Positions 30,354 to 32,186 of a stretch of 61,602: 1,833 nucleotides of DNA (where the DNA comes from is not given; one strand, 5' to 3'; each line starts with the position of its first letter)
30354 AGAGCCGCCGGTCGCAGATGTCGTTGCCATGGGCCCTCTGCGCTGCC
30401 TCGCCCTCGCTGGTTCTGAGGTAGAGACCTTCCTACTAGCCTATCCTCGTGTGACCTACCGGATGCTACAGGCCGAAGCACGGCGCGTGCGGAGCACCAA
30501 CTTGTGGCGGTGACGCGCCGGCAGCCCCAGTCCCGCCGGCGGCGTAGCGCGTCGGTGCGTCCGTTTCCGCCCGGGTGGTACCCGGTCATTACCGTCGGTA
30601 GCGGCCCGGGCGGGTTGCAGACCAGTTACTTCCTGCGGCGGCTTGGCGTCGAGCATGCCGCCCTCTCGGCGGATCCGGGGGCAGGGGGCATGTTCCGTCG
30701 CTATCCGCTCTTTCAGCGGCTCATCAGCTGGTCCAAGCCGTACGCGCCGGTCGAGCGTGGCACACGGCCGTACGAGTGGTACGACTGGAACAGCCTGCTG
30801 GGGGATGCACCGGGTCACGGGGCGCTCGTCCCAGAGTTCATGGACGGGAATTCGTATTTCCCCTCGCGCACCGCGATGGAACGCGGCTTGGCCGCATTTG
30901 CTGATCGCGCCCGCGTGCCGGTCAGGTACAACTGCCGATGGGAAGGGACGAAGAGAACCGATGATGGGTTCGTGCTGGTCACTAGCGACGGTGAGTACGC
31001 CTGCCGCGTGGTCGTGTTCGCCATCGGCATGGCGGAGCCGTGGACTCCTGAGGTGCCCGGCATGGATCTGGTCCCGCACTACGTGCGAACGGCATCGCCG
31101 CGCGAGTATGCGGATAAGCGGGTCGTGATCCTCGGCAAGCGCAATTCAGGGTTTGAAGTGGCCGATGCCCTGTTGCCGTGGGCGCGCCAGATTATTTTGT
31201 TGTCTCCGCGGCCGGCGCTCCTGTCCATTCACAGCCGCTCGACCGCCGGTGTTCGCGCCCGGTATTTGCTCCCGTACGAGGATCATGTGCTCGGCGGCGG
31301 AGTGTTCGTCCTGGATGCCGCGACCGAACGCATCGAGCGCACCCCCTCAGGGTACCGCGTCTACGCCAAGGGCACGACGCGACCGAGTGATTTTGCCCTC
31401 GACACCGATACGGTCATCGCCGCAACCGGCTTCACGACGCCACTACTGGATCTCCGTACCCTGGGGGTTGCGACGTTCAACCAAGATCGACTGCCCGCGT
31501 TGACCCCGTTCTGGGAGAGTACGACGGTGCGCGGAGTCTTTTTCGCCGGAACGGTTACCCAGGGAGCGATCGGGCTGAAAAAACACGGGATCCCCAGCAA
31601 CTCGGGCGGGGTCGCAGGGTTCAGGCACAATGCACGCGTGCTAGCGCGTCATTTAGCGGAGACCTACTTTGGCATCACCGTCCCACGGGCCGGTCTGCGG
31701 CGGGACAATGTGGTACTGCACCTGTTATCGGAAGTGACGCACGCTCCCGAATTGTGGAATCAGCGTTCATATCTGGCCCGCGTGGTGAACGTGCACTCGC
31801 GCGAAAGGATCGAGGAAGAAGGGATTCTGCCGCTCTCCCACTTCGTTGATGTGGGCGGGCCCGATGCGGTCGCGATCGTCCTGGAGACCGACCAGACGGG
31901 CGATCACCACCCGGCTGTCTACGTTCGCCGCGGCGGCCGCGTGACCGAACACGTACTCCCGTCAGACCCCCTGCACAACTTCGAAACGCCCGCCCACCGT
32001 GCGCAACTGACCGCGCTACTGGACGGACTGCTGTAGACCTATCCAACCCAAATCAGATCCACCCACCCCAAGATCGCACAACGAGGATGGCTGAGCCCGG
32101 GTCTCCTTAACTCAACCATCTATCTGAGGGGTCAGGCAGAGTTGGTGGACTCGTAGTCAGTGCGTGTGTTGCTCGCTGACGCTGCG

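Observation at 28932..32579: Cyclase, orphan cNMP-binding proteins and a translationally coupled flavoprotein next to the last att scar: a candidate small-molecule signalling module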

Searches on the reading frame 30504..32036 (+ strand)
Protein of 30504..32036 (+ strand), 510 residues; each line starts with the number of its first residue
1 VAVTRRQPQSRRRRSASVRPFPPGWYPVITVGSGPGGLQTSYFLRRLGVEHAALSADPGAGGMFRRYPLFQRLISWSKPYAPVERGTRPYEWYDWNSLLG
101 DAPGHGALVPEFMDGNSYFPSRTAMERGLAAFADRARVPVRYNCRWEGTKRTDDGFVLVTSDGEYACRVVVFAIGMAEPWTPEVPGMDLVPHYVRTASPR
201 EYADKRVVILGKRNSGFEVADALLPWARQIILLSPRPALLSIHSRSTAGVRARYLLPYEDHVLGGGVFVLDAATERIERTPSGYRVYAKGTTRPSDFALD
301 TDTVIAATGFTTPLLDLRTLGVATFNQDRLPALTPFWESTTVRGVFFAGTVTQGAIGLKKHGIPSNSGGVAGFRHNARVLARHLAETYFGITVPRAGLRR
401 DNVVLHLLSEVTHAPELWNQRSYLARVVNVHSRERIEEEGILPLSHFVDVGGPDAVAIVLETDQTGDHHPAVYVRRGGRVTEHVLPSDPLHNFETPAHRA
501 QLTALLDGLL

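Call 5: search_protein_families(library=pfam, proteins=[window:30504-32033:+], max_evalue=0.01)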
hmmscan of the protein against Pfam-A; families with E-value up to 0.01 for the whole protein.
window:30504-32033:+ (510 aa): 4 families
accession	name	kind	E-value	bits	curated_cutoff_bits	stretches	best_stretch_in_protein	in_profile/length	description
PF13738.12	Pyr_redox_3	-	2.6e-31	109.5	30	1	29-349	1-305/305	Pyridine nucleotide-disulphide oxidoreductase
PF07992.20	Pyr_redox_2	-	5.2e-13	49.5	26.1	1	27-358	2-283/291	Pyridine nucleotide-disulphide oxidoreductase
PF01494.25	FAD_binding_3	-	0.0048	16.6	22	1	27-55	3-31/349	FAD binding domain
PF13450.12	NAD_binding_8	-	0.0095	16.6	21.9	0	31-68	2-39/68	NAD(P)-binding Rossmann-like domain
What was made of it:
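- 30504..32036 (+): 510-aa FAD/NAD(P)-type two-Rossmann flavoprotein of an uncharacterised subfamily, with a family-specific C-terminal domain of about 115 aa. Call 5 (Pyr_redox_3, 2.6e-31).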

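Call 6: search_protein_families(library=ncbifam, proteins=[window:30504-32033:+], max_evalue=0.01)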
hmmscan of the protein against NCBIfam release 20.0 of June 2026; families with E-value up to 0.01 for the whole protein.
window:30504-32033:+ (510 aa): 10 families
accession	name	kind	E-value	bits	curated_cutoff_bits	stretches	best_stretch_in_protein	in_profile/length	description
NF040505.1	ArsO_flavin_mono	equivalog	5.1e-19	68.9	425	1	28-230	3-186/346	ArsO family NAD(P)H-dependent flavin-containing monooxygenase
TIGR04018.1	Bthiol_YpdA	hypoth_equivalog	2.7e-12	46.2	339.9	1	135-355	82-292/316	YpdA family putative bacillithiol disulfide reductase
TIGR04046.1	MSMEG_0569_nitr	hypoth_equivalog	7.6e-08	31.7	498.35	1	84-232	30-189/400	MSMEG_0569 family flavin-dependent oxidoreductase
NF009454.0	PRK12814.1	equivalog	7e-06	24.7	916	1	28-66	196-234/657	putative NADPH-dependent glutamate synthase small subunit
NF009410.0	PRK12771.1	subfamily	8.1e-06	24.7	516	1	28-65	141-178/566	NAD(P)-binding protein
TIGR01292.1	TRX_reduct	equivalog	6.7e-05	21.8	343.45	0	151-353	84-276/300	thioredoxin-disulfide reductase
NF009409.0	PRK12770.1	subfamily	0.00027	20.1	343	0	290-354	265-328/360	putative glutamate synthase subunit beta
NF010590.0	PRK13984.1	equivalog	0.0043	15.2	946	0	28-65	291-328/611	putative oxidoreductase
TIGR03315.1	Se_ygfK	equivalog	0.0044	14.5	835.3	0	27-64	539-576/1012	putative selenate reductase subunit YgfK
TIGR00275.1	TIGR00275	subfamily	0.0047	15.8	183.8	0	129-176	112-159/401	aminoacetone oxidase family FAD-binding enzyme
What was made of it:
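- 30504..32036 (+): Call 6: all NCBIfam hits fall far below their cut-offs.
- On Thioredoxin reductase (and CNB-TrxR fusions): Call 6: TIGR01292 scores 21.8 bits against a cut-off of 343.
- On YpdA/Bdr bacillithiol-disulfide reductase: Call 6: TIGR04018 scores 46.2 bits against a cut-off of 339.9.
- Closest known: YpdA/Bdr bacillithiol-disulfide reductase, small bacterial flavin monooxygenases. Different: NCBIfam scores are far below cut-offs: YpdA 46 against 340, TrxR 22 against 343, ArsO 69 against 425 (call 6).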

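Call 9: find_encoding_contigs(protein=window:30504-32036:+, flank=10000, max_places=10)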
Protein window:30504-32036:+ (510 aa): 11 contigs read that carry it; 10 places shown.
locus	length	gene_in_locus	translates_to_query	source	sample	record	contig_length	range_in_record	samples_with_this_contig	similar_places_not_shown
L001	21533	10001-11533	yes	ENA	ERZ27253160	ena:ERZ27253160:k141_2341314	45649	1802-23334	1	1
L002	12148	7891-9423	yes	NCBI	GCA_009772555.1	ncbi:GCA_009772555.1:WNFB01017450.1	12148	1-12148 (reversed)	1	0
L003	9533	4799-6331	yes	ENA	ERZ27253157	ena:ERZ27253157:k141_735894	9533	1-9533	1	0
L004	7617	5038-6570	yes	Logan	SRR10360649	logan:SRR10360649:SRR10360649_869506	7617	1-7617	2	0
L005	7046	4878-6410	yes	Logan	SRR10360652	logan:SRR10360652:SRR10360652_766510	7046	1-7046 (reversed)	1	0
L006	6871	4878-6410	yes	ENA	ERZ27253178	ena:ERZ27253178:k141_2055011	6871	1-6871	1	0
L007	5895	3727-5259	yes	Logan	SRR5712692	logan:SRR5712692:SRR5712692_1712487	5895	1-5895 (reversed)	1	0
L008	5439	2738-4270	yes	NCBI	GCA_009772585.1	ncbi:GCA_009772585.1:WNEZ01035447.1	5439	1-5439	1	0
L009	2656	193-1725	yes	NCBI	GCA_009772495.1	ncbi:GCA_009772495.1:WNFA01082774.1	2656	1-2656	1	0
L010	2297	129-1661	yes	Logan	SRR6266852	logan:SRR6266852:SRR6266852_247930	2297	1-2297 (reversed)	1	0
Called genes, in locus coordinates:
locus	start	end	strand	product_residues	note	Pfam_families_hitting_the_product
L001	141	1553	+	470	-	PF01547:SBP_bac_1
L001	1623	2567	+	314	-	PF00528:BPD_transp_1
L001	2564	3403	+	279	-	PF00528:BPD_transp_1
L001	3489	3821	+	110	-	PF07110:EthD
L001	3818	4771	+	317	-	PF00294:PfkB, PF08543:Phos_pyr_kin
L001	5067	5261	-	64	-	PF02416:TatA_B_E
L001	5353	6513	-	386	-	PF02535:Zip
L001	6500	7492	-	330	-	PF07732:Cu-oxidase_3, PF07731:Cu-oxidase_2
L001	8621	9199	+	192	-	PF00211:Guanylate_cyc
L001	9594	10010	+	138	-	PF00027:cNMP_binding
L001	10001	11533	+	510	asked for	PF07992:Pyr_redox_2, PF13738:Pyr_redox_3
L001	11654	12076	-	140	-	PF00027:cNMP_binding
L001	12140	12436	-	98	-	-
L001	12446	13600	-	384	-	PF01232:Mannitol_dh, PF08125:Mannitol_dh_C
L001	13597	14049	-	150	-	PF00359:PTS_EIIA_2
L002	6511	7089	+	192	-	PF00211:Guanylate_cyc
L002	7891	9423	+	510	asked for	PF07992:Pyr_redox_2, PF13738:Pyr_redox_3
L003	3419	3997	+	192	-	PF00211:Guanylate_cyc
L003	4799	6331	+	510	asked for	PF07992:Pyr_redox_2, PF13738:Pyr_redox_3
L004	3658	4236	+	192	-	PF00211:Guanylate_cyc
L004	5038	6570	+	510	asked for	PF07992:Pyr_redox_2, PF13738:Pyr_redox_3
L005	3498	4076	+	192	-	PF00211:Guanylate_cyc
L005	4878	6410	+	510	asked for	PF07992:Pyr_redox_2, PF13738:Pyr_redox_3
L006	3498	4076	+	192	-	PF00211:Guanylate_cyc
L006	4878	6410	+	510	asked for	PF07992:Pyr_redox_2, PF13738:Pyr_redox_3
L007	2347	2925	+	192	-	PF00211:Guanylate_cyc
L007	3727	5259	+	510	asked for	PF07992:Pyr_redox_2, PF13738:Pyr_redox_3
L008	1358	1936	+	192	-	PF00211:Guanylate_cyc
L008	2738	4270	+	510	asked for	PF07992:Pyr_redox_2, PF13738:Pyr_redox_3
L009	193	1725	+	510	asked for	PF07992:Pyr_redox_2, PF13738:Pyr_redox_3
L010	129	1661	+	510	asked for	PF07992:Pyr_redox_2, PF13738:Pyr_redox_3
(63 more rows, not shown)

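Call 10: find_homologous_proteins(query=window:30504-32033:+, max_evalue=1e-10)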
Query window:30504-32033:+ (510 aa): 5552 proteins with E <= 1e-10 among 8000 candidates; the best 120 are listed.
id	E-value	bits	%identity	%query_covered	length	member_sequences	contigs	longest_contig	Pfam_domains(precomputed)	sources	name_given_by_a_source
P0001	0.0e+0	1168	100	100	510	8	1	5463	PF07992.21,PF13738.13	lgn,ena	-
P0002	4.5e-267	905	79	98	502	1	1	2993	PF07992.21,PF13738.13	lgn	-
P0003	4.9e-267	905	78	99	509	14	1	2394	PF07992.21,PF13738.13,PF01494.26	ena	-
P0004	1.3e-261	887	76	99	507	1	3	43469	PF01266.31,PF07992.21,PF13738.13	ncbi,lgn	-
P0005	1.4e-260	884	78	96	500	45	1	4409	PF07992.21,PF13738.13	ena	-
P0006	4.6e-257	872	78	95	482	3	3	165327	PF07992.21,PF13738.13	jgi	-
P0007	5.9e-256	868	81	93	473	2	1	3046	PF07992.21,PF13738.13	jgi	-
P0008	9.7e-248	841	74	94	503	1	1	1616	PF07992.21,PF13738.13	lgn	-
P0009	1.6e-246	837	77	95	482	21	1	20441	PF07992.21,PF13738.13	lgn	-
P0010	4.6e-245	832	72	99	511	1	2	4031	PF07992.21,PF13738.13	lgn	-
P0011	3.3e-243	826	73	96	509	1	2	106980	PF07992.21,PF13738.13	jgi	-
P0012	6.9e-242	822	71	100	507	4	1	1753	PF07992.21,PF13738.13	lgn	-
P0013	2.7e-241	820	71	99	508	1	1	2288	PF07992.21,PF13738.13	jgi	jgi:thioredoxin reductase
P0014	3.8e-241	819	69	98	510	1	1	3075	PF07992.21,PF13738.13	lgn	-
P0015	9.7e-241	818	72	95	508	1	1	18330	PF07992.21,PF13738.13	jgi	-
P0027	5.5e-228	776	68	98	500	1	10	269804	PF07992.21,PF13738.13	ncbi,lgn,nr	ncbi:MAG: NAD(P)-binding domain-containing protein [Armatimonadota bacterium]|nr:NAD(P)-binding doma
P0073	2.5e-216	738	66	96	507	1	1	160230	PF01266.31,PF07992.21,PF13738.13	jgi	jgi:thioredoxin reductase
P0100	5.4e-214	730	65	96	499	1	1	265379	PF07992.21,PF13738.13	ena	-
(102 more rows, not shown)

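Call 12: find_related_loci(query=A1, collection=genome_contigs, flank=8000)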
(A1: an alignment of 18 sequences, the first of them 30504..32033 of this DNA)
Query A1 (510 aa) in genome_contigs; peptide patterns used: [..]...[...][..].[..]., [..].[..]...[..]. (x = any residue, [..] = any of these).
272 stretches matched a pattern; 233 encode a relative of the query (tblastn E <= 1e-3); the best 80 are kept; 80 distinct loci.
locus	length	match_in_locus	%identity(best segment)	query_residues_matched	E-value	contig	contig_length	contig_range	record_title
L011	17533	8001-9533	78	1-510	0e+0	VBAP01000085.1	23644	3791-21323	MAG: Bacillati bacterium ANGP1 isolate NP_8 14_1009_16_40cm_scaffold_14258, whole genome shotgun sequence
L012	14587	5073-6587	76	6-510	0e+0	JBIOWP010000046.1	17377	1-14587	MAG: bacterium isolate MAG079 k127_1803252, whole genome shotgun sequence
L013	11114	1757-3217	78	19-505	0e+0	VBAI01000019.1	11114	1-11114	MAG: Bacillati bacterium ANGP1 isolate NP_1 14_1009_12_40cm_scaffold_5353, whole genome shotgun sequence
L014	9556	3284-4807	69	1-510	0e+0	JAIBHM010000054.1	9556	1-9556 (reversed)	MAG: Armatimonadota bacterium isolate CR_Sed_300A_bin.49 scaffold_586, whole genome shotgun sequence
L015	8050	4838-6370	68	2-510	0e+0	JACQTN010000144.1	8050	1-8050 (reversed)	MAG: Armatimonadetes bacterium isolate NC_groundwater_1412_Ag_S-0.65um_69_20 S_p65_S5_coassembly_k141_1212252, whole gen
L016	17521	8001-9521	69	1-510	0e+0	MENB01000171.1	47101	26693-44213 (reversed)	MAG: Armatimonadetes bacterium RBG_19FT_COMBO_69_19 rbg_19ft_combo_scaffold_768, whole genome shotgun sequence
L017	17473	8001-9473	70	20-510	0e+0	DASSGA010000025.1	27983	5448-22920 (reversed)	MAG TPA_asm: bacterium isolate SMAG_U1020 k141_1192613, whole genome shotgun sequence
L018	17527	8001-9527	66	2-510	0e+0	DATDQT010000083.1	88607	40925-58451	MAG TPA_asm: bacterium isolate SMAG_U7955 k141_3639143, whole genome shotgun sequence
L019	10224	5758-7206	68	19-501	0e+0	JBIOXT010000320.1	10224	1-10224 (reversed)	MAG: bacterium isolate MAG049 k127_714435, whole genome shotgun sequence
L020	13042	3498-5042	64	5-510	0e+0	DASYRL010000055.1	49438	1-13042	MAG TPA_asm: bacterium isolate SMAG_U4510 k141_901696, whole genome shotgun sequence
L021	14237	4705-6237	68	1-510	0e+0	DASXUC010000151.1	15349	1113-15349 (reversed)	MAG TPA_asm: bacterium isolate SMAG_U4708 k141_1668647, whole genome shotgun sequence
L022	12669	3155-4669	67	6-506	0e+0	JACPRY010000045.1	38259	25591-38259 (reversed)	MAG: Armatimonadetes bacterium isolate NC_groundwater_691_Ag_S-0.2um_64_11 S36_SO-2_scaffold_34446, whole genome shotgun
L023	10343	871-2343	69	19-509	0e+0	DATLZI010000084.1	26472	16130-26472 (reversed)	MAG TPA_asm: bacterium isolate SMAG_U13294 k141_88033, whole genome shotgun sequence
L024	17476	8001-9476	64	19-510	0e+0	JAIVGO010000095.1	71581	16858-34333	MAG: Actinomycetota bacterium isolate MAG113 MTG113_8, whole genome shotgun sequence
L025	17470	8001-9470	65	19-510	0e+0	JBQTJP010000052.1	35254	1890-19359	MAG: Armatimonadota bacterium isolate SAR42 c_000000232651, whole genome shotgun sequence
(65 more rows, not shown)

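Call 15: search_solved_structures(query=A1, max_evalue=0.001, show_alignments=1)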
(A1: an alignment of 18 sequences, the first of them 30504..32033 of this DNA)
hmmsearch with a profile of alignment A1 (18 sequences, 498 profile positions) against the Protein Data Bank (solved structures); distinct sequences matched with E-value up to 0.001: 37.
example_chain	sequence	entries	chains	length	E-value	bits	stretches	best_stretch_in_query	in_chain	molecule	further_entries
2zbw_A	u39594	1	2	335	1.7e-14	56.4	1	131-340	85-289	Thioredoxin reductase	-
4usr_A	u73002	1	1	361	6.3e-12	48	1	107-311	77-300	MONOOXYGENASE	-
7a76_A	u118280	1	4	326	8.8e-11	44.2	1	108-342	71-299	THIOREDOXIN REDUCTASE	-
4usq_A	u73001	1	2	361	2.6e-10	42.6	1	82-311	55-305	PYRIDINE NUCLEOTIDE-DISULFIDE OXIDOREDUCTASE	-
4a9w_A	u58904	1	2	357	2e-09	39.7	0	82-226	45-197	MONOOXYGENASE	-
4c5o_A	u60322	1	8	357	2.3e-09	39.6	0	82-226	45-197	FLAVIN MONOOXYGENASE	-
3cty_A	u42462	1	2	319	1.4e-07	33.6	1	125-343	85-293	Thioredoxin reductase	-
3f8d_A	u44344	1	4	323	5.9e-07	31.6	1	113-359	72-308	Thioredoxin reductase (TrxB-3)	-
7a7b_A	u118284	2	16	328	7.8e-07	31.2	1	120-209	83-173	YpdA family putative bacillithiol disulfide reductase Bdr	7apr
8c3m_A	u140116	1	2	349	9.4e-07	30.9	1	130-221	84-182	Ferredoxin--NADP reductase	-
6gar_A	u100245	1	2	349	9.4e-07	30.9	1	130-221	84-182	Ferredoxin--NADP reductase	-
3f8p_A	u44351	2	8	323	9.7e-07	30.9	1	113-359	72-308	Thioredoxin reductase (TrxB-3)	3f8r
5ygq_A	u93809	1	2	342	2.3e-06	29.6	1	140-224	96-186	Ferredoxin--NADP reductase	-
6gas_A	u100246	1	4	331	2.3e-05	26.3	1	138-357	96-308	Ferredoxin--NADP reductase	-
3d1c_A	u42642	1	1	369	2.5e-05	26.2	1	15-339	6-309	Flavin-containing Putative Monooxygenase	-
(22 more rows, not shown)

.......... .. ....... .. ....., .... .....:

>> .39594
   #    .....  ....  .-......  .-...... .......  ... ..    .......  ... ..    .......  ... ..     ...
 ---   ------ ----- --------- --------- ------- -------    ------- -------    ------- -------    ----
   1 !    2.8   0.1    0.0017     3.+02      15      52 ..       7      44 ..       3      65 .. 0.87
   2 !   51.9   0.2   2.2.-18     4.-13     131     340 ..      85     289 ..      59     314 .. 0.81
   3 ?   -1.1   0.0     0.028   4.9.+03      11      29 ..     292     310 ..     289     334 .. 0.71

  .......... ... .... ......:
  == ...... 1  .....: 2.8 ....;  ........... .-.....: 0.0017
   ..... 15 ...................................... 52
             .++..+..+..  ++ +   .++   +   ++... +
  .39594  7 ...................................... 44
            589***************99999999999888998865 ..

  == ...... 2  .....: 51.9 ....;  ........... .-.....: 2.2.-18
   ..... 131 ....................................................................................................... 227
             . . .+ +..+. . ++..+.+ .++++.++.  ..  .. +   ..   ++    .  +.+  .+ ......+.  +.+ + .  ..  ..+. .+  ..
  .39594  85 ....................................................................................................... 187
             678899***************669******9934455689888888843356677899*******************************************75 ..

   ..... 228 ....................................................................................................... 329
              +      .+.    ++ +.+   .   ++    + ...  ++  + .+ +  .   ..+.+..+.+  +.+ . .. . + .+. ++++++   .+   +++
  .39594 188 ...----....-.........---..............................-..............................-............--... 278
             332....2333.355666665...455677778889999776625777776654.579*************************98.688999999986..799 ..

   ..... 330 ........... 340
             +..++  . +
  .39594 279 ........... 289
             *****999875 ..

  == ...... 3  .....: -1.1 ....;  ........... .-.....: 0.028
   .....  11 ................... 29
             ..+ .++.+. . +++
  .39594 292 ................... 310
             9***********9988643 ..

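Call 20: find_encoding_contigs(protein=P0027, flank=8000, max_places=2)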
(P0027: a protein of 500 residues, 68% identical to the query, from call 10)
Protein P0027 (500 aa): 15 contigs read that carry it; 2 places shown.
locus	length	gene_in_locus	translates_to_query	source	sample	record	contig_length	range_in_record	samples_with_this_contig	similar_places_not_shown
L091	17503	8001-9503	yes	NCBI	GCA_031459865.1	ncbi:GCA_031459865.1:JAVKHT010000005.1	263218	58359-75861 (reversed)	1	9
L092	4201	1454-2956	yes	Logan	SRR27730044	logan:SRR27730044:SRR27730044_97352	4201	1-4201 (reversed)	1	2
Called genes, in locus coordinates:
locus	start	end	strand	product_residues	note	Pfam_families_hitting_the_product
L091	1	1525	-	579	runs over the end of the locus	PF01268:FTHFS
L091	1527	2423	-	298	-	PF00763:THF_DHG_CYH, PF02882:THF_DHG_CYH_C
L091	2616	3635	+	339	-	PF09587:PGA_cap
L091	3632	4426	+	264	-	PF00702:Hydrolase, PF13344:Hydrolase_6, PF13242:Hydrolase_like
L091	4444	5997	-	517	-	PF01266:DAO, PF12831:FAD_oxidored (weak), PF16901:DAO_C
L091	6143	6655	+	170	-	PF01799:Fer2_2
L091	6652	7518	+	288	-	PF00941:FAD_binding_5, PF03450:CO_deh_flav_C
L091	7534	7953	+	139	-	PF00027:cNMP_binding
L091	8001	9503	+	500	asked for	PF07992:Pyr_redox_2, PF13738:Pyr_redox_3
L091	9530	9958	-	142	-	PF00027:cNMP_binding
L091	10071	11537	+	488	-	PF13416:SBP_bac_8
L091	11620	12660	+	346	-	PF00005:ABC_tran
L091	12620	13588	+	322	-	PF00528:BPD_transp_1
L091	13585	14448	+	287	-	PF00528:BPD_transp_1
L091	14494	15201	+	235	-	PF00005:ABC_tran, PF13304:AAA_21 (weak)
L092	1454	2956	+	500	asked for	PF07992:Pyr_redox_2, PF13738:Pyr_redox_3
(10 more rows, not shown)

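Call 21: find_encoding_contigs(protein=P0100, flank=8000, max_places=2)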
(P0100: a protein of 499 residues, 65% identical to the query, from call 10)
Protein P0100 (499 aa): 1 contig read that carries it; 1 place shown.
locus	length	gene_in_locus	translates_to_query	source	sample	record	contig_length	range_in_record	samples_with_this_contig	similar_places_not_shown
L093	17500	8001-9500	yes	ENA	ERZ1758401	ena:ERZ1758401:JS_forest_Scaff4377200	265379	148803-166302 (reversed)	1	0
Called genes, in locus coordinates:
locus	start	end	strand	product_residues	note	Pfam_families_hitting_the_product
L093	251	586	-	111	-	-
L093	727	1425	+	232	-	-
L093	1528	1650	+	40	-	-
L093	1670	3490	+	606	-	PF08486:SpoIID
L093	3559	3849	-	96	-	PF02467:Whib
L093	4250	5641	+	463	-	PF07705:CARDB (faint)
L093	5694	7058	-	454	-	PF01425:Amidase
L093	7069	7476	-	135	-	PF00027:cNMP_binding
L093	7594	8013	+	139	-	PF00027:cNMP_binding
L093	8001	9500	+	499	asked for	PF07992:Pyr_redox_2, PF13738:Pyr_redox_3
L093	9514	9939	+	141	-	PF02629:CoA_binding (weak), PF13380:CoA_binding_2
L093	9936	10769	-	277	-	PF00561:Abhydrolase_1, PF12146:Hydrolase_4, PF12697:Abhydrolase_6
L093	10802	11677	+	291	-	PF00561:Abhydrolase_1, PF12697:Abhydrolase_6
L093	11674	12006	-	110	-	-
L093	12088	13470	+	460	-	PF01212:Beta_elim_lyase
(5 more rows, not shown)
